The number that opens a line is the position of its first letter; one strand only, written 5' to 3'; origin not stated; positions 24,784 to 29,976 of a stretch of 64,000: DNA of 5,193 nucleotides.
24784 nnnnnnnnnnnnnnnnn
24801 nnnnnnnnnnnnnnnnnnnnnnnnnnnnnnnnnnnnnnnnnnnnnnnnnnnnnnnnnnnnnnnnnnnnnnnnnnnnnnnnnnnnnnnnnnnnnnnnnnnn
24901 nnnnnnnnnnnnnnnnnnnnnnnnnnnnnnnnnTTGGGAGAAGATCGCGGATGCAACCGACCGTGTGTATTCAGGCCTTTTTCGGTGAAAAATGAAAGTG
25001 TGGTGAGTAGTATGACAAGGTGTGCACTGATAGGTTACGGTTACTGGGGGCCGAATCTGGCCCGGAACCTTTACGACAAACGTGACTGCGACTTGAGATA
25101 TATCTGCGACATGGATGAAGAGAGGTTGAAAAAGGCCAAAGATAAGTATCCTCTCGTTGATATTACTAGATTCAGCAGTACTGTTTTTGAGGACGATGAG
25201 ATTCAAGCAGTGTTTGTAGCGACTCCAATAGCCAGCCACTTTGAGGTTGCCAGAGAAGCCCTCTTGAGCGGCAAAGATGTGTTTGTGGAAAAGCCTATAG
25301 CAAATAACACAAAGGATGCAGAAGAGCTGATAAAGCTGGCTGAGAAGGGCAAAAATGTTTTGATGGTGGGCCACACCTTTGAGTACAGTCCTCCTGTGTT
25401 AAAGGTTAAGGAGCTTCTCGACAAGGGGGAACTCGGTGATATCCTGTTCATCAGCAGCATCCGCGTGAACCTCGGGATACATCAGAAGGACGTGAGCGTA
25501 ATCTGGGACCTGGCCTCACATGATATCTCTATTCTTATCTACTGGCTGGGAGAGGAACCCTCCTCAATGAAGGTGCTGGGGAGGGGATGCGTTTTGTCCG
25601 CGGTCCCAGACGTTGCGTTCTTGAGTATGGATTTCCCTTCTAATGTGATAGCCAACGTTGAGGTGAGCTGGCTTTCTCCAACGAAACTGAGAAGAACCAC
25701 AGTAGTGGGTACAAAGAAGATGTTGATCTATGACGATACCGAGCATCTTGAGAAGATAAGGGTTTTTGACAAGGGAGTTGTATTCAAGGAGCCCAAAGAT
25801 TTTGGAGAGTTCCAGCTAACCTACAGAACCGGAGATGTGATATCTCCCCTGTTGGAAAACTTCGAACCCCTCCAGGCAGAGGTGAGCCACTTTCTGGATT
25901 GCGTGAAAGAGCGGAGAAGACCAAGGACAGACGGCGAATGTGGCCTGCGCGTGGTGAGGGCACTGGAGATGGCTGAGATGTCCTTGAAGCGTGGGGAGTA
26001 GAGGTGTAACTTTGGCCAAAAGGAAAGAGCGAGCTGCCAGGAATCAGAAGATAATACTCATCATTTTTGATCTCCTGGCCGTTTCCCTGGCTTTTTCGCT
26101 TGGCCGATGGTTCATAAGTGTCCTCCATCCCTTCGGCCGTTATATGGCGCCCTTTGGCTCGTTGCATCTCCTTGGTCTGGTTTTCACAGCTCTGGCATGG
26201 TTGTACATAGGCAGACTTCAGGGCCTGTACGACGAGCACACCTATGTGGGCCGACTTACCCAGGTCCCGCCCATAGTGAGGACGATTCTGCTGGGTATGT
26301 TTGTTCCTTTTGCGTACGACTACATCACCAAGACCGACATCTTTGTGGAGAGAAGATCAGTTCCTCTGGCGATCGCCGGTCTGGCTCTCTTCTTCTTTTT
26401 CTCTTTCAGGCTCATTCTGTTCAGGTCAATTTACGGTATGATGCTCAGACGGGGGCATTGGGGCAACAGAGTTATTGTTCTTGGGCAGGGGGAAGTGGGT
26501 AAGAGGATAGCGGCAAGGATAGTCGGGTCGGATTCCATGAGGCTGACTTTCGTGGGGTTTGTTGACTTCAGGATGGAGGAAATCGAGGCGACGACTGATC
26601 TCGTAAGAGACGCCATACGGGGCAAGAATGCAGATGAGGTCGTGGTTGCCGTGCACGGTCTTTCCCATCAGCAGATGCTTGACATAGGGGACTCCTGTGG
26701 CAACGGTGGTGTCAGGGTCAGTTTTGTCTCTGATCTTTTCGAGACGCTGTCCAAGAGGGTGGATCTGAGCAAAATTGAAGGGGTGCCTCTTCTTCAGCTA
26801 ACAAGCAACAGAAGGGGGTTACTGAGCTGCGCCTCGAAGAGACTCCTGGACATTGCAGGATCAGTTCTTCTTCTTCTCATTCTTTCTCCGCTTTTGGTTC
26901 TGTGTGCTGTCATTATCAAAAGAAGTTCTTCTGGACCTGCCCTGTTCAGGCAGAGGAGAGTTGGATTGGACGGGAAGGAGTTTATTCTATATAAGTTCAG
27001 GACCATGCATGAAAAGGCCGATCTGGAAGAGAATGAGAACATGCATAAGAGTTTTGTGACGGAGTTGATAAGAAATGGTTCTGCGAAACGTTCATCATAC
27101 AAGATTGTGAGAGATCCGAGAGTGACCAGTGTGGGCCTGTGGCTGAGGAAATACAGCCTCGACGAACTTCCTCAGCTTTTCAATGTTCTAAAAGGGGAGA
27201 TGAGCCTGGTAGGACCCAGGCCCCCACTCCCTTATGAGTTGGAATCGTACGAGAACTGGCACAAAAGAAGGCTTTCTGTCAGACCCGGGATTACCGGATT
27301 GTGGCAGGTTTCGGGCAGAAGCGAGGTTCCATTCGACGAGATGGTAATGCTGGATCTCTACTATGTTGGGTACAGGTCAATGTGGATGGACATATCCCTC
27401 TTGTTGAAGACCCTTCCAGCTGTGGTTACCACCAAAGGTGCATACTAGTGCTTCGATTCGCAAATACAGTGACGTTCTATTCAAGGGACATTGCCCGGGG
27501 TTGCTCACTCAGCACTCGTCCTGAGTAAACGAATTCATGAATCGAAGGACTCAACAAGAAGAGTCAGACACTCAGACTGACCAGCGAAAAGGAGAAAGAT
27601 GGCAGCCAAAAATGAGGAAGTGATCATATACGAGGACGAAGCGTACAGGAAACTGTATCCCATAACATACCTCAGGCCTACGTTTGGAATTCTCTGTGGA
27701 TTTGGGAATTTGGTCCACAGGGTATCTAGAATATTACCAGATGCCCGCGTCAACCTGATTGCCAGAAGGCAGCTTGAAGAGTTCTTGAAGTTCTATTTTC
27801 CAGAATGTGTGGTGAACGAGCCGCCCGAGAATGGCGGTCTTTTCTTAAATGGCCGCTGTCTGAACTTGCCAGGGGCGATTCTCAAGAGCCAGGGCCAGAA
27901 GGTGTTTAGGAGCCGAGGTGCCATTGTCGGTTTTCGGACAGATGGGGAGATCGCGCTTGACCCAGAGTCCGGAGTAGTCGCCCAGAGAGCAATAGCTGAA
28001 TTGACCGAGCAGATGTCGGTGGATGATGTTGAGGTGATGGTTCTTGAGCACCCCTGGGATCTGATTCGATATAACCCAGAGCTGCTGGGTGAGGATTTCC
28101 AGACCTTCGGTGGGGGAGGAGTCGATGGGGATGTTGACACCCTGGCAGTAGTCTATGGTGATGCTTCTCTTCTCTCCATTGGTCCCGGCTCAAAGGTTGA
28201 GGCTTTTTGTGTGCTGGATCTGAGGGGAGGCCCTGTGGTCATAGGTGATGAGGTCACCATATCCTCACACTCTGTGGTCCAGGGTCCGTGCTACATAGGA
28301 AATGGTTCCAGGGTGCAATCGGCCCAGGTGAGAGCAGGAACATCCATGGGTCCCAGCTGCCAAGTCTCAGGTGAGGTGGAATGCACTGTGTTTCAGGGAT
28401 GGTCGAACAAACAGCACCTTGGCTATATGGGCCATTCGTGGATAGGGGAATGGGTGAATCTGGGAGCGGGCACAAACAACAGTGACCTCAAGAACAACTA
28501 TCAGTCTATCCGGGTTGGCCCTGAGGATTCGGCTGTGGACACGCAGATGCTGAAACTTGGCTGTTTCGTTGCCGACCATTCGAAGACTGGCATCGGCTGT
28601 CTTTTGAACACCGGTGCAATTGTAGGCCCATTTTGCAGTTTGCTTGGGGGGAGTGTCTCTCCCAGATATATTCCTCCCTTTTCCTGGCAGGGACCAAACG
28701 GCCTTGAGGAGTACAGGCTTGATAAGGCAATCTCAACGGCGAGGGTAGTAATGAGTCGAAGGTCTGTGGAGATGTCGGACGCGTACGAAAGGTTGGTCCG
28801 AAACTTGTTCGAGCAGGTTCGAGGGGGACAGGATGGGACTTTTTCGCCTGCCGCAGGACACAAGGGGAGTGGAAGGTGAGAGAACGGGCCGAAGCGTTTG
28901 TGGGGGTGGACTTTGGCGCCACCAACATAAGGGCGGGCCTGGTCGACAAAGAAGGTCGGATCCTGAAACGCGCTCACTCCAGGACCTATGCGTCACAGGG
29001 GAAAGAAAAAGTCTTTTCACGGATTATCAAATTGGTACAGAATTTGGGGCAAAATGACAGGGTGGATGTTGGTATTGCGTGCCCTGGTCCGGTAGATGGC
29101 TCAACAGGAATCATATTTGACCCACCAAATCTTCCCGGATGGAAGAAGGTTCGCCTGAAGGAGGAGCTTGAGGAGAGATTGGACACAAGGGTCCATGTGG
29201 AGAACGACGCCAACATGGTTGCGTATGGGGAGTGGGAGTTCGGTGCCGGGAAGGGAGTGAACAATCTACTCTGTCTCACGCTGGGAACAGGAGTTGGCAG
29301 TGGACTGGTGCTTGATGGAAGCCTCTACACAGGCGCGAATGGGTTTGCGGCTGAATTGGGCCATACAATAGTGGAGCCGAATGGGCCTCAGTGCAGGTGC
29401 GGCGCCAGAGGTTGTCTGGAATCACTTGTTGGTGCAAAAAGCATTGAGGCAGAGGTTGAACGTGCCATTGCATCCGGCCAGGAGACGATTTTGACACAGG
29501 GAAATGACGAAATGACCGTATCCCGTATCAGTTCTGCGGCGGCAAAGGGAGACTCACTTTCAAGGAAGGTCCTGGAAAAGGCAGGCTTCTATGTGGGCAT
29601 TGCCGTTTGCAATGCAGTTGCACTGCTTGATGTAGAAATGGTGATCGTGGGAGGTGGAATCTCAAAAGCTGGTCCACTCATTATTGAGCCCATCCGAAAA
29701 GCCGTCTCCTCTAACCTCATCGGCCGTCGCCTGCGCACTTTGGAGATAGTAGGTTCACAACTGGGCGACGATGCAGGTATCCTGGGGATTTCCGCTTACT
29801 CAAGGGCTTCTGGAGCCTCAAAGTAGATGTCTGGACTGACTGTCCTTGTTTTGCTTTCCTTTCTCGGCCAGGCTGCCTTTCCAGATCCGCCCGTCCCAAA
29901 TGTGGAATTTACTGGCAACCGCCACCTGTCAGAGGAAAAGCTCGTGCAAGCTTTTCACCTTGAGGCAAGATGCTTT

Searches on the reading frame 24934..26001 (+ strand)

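Call 6: search_protein_families(library=pfam, proteins=[window:24934-26001:+], max_evalue=0.01)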
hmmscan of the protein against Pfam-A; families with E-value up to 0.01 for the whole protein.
window:24934-26001:+ (355 aa): 3 families
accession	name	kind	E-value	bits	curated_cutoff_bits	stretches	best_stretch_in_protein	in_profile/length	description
PF01408.29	GFO_IDH_MocA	-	5.1e-24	85.7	24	1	29-147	2-120/120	Oxidoreductase family, NAD-binding Rossmann fold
PF22725.1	GFO_IDH_MocA_C3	-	3.5e-15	56.6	27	1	156-264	2-123/124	GFO/IDH/MocA C-terminal domain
PF02894.22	GFO_IDH_MocA_C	-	1.3e-10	41.9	22.9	1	159-350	1-209/218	Oxidoreductase family, C-terminal alpha/beta domain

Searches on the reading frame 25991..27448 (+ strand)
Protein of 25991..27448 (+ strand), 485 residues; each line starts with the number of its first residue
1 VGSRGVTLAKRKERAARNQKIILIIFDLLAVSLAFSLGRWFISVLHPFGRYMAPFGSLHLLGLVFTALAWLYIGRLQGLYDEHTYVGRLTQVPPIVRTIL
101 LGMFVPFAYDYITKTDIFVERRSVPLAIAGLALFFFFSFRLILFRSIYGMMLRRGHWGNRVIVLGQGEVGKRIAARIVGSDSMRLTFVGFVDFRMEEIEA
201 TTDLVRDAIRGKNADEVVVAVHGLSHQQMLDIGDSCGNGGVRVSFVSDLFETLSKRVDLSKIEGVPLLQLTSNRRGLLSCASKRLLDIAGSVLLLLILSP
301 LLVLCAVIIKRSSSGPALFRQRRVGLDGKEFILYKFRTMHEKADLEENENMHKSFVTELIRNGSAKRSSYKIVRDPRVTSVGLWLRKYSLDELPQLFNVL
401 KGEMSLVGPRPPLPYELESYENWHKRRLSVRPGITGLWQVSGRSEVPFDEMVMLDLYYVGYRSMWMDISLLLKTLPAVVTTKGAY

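Call 6: search_protein_families(library=pfam, proteins=[window:25991-27448:+], max_evalue=0.01)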
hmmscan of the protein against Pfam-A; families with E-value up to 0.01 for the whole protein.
window:25991-27448:+ (485 aa): 1 family
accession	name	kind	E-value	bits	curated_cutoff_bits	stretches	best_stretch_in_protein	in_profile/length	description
PF02397.22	Bac_transf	-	3.5e-64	216.1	27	1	283-479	1-178/179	Bacterial sugar transferase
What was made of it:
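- On Wzx/Wzy-dependent polysaccharide assembly locus: 25991-27448: Bac_transf E 3.5e-64 (call 6).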

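Call 23: search_protein_families(library=ncbifam, proteins=[window:25991-27448:+], max_evalue=0.1)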
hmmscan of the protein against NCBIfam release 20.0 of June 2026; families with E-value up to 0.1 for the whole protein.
window:25991-27448:+ (485 aa): 10 families
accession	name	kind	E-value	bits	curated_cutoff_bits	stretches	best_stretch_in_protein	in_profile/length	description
TIGR03025.1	EPS_sugtrans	subfamily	1.5e-113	380.4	295.55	1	26-485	2-445/445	exopolysaccharide biosynthesis polyprenyl glycosylphosphotransferase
TIGR03023.1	WcaJ_sugtrans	equivalog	6.5e-93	312.5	410.75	1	50-485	22-453/453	undecaprenyl-phosphate glucose phosphotransferase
TIGR03022.1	WbaP_sugtrans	subfamily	1.2e-87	295.1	403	1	23-485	1-456/456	undecaprenyl-phosphate galactose phosphotransferase WbaP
NF041877.1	EPS_EpsZ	equivalog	8.9e-70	235.6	800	1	60-484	44-458/459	exopolysaccharide biosynthesis polyisoprenyl-phosphate hexose-1-phosphate transferase EpsZ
NF052601.1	undeca_RfbP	equivalog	4.5e-62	209.5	330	1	275-484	37-243/244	undecaprenyl-phosphate galactose phosphotransferase family protein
TIGR03013.1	EpsB_2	subfamily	8.5e-61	206.4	393.35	1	66-484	38-442/443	TIGR03013 family XrtA/PEP-CTERM system glycosyltransferase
NF011751.0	PRK15204.1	equivalog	1.6e-51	175.4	907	1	20-485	14-476/476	undecaprenyl-phosphate galactose phosphotransferase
NF007518.0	PRK10124.1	equivalog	7.4e-47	160.1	684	1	8-485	3-464/464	undecaprenyl-phosphate glucose phosphotransferase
NF050817.1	PolSacchBiosHfsE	equivalog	2.2e-36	125.6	750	1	213-480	202-461/467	polysaccharide biosynthesis protein HfsE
NF045514.1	glycotran_HepC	equivalog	7.5e-28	97.3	140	1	275-411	109-211/220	heterocyst development glycosyltransferase HepC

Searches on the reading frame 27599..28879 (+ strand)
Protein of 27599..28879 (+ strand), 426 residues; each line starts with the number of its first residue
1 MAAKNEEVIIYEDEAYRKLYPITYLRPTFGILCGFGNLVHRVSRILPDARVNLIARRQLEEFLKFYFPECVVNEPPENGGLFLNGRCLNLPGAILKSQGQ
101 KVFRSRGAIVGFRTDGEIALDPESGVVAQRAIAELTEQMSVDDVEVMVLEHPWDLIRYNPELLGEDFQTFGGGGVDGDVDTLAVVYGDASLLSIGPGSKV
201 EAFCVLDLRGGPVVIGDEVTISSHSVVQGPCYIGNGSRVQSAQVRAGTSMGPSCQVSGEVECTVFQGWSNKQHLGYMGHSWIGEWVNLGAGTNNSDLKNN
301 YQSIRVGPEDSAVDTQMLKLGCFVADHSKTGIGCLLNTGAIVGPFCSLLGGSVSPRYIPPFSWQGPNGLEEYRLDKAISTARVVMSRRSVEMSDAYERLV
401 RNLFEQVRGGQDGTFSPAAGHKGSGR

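Call 6: search_protein_families(library=pfam, proteins=[window:27599-28879:+], max_evalue=0.01)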
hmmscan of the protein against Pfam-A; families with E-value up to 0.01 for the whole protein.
window:27599-28879:+ (426 aa): 3 families
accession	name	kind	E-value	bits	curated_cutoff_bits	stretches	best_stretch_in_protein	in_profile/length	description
PF13562.11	NTP_transf_4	-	5.1e-18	66.1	27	1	8-170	1-148/153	Sugar nucleotidyl transferase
PF00132.30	Hexapep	-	1.8e-08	34.1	27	1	213-240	2-29/36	Bacterial transferase hexapeptide (six repeats)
PF25084.1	LbH_EIF2B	-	0.00086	19.7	54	0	211-260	26-74/105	EIF2B subunit epsilon LbH domain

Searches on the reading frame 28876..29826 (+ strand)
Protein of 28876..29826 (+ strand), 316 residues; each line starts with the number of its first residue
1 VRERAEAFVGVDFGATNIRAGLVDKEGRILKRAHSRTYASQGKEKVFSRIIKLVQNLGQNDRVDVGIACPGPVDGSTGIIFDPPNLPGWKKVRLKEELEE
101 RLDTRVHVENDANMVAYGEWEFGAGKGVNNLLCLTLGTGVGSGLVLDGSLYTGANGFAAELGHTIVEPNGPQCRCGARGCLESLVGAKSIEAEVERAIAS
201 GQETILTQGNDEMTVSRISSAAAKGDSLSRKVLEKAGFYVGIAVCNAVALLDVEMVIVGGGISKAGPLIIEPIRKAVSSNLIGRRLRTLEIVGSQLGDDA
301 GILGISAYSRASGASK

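Call 6: search_protein_families(library=pfam, proteins=[window:28876-29826:+], max_evalue=0.01)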
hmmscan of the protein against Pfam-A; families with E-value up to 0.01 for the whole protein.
window:28876-29826:+ (316 aa): 3 families
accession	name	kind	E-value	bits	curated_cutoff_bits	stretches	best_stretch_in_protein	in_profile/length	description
PF00480.26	ROK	-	2.6e-72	244.3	22.9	1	9-307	2-289/294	ROK family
PF01869.26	BcrAD_BadFG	-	0.00066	19.7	31.5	0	9-67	1-64/271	BadF/BadG/BcrA/BcrD ATPase family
PF00370.27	FGGY_N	-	0.0013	18.8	28.8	1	9-45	3-39/245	FGGY family of carbohydrate kinases, N-terminal domain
